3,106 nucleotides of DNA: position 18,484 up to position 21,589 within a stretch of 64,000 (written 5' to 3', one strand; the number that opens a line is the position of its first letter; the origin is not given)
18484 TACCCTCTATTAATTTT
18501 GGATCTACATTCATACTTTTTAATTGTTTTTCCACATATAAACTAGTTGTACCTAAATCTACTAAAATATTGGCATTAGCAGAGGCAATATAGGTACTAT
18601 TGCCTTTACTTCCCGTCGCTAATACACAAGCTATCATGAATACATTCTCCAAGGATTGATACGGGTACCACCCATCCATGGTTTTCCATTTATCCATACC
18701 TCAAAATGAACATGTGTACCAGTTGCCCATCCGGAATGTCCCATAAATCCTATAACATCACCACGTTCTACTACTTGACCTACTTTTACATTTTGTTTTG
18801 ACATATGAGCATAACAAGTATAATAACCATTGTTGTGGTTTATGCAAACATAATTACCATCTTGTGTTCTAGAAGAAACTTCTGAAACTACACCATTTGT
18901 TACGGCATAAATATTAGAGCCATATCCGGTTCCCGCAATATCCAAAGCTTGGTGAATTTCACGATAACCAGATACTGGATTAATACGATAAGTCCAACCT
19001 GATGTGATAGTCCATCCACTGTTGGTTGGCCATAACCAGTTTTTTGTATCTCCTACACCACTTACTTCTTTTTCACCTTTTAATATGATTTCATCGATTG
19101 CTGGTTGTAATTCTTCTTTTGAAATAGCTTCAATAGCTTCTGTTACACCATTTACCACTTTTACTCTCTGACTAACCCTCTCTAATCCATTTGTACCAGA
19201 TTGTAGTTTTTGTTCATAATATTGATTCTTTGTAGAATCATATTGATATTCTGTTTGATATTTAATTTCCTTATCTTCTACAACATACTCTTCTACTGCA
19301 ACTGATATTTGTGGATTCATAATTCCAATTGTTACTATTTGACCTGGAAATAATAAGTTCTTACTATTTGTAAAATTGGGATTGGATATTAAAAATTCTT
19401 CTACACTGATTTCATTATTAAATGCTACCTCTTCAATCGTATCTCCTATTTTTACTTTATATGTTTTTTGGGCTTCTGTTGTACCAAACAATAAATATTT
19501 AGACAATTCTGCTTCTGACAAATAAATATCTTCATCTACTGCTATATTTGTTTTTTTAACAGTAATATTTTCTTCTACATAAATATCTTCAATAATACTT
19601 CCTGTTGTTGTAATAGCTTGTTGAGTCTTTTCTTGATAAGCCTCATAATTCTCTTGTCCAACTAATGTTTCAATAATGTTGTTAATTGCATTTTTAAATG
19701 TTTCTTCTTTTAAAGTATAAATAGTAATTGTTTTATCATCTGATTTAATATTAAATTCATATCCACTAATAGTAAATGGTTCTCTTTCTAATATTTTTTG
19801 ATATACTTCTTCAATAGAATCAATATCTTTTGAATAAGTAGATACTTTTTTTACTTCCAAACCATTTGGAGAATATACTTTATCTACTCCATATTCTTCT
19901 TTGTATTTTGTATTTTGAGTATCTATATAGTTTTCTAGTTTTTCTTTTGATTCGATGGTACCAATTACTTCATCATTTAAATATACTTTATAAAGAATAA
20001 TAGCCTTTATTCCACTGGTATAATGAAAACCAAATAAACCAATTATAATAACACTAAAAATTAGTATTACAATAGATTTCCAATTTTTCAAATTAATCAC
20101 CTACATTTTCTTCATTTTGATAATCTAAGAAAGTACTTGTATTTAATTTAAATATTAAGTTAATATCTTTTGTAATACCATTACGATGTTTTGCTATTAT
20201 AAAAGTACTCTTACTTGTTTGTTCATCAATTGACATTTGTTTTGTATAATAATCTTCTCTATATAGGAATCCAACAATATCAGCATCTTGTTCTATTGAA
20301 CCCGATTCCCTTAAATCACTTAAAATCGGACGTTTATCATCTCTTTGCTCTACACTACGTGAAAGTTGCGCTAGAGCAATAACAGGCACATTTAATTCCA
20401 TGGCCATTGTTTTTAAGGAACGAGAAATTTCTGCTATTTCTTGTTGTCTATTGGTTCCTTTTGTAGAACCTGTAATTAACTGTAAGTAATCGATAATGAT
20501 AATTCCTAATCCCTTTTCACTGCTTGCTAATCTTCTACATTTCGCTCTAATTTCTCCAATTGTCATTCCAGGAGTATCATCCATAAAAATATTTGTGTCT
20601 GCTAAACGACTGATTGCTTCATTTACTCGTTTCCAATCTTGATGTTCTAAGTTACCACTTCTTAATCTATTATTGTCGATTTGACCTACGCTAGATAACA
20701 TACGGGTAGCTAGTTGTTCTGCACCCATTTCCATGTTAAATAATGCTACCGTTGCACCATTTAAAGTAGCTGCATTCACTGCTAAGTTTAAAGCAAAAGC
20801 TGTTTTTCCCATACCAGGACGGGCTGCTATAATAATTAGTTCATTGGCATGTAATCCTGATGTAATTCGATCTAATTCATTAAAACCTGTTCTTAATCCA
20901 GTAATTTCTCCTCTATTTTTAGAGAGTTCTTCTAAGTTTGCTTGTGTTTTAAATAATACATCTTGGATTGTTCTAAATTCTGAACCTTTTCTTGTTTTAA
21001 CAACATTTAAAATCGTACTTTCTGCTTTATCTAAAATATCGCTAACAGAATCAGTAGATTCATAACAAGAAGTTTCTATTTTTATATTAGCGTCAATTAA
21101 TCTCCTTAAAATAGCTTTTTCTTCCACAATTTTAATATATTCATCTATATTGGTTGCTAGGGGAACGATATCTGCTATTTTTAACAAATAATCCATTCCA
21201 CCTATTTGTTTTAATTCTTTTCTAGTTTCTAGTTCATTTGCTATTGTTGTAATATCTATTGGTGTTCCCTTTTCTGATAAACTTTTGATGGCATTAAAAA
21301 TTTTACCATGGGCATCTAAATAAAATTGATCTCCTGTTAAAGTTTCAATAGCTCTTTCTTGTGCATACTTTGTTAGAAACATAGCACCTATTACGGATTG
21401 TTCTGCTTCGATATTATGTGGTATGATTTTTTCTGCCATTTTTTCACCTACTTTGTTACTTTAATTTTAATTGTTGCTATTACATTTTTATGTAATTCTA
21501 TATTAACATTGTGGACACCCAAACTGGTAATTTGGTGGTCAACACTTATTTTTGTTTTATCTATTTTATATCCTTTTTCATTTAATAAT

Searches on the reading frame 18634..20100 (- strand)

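Call 42: search_protein_families(library=pfam, proteins=[window:18634-20100:-], max_evalue=0.00001)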
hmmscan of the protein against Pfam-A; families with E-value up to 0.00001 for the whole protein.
window:18634-20100:- (488 aa): 3 families
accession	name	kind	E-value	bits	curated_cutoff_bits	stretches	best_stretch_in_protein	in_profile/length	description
PF01551.29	Peptidase_M23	-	1.2e-27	96.4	28.7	1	382-474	2-93/96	Peptidase family M23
PF07501.17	G5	-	4.6e-12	46.4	23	1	271-344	2-75/75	G5 domain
PF01476.26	LysM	-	3e-06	27.5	20.9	0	214-258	1-42/43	LysM domain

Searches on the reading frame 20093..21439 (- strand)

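Call 42: search_protein_families(library=pfam, proteins=[window:20093-21439:-], max_evalue=0.00001)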
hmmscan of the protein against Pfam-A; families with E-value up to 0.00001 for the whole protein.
window:20093-21439:- (448 aa): 4 families
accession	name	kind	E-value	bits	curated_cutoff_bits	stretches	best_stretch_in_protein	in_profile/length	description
PF03796.21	DnaB_C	-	2.1e-105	352.1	27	1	181-437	1-253/255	DnaB-like helicase C terminal domain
PF00772.26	DnaB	-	2.7e-31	108.1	23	1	7-107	3-103/103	DnaB-like helicase N terminal domain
PF13481.12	AAA_25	-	9.4e-14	51.9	27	1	189-359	22-190/195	AAA domain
PF06745.19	ATPase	-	3.5e-06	27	26.6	1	183-343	2-152/231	KaiC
